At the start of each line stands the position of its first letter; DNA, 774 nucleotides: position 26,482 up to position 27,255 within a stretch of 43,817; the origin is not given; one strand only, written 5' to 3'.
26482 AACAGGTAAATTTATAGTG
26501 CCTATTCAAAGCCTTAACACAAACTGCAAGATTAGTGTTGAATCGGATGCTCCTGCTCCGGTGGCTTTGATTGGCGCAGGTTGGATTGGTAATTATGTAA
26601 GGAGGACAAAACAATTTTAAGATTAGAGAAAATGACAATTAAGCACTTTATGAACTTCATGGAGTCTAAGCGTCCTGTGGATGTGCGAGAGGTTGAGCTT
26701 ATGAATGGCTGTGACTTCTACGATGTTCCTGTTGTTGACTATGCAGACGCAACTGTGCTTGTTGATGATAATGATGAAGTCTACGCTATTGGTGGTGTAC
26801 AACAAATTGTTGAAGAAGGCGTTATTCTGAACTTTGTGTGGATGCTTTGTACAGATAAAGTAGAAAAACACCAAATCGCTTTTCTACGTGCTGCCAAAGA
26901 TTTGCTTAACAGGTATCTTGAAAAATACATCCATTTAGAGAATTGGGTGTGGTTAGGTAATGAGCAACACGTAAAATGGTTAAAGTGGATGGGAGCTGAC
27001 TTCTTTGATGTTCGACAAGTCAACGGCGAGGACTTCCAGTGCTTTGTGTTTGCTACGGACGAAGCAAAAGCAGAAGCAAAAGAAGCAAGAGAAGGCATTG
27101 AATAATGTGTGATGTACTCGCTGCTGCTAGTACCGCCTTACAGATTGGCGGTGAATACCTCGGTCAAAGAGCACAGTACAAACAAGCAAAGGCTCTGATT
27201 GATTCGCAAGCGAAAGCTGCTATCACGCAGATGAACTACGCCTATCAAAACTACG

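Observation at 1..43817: Complete T7-like genome carrying an integrase/excisionase/attP module (temperate autographivirus-type phage)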

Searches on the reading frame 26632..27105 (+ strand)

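Call 12: search_protein_families(library=phrogs, proteins=[window:26632-27105:+], max_evalue=0.001)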
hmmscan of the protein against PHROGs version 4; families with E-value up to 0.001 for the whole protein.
window:26632-27105:+ (157 aa): 2 families
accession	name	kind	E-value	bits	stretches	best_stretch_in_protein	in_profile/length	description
phrog_308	-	head and packaging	7.7e-33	114.8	1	2-140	9-148/151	internal virion protein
phrog_4177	-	unknown function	9.5e-06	26.7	1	46-123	47-121/143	-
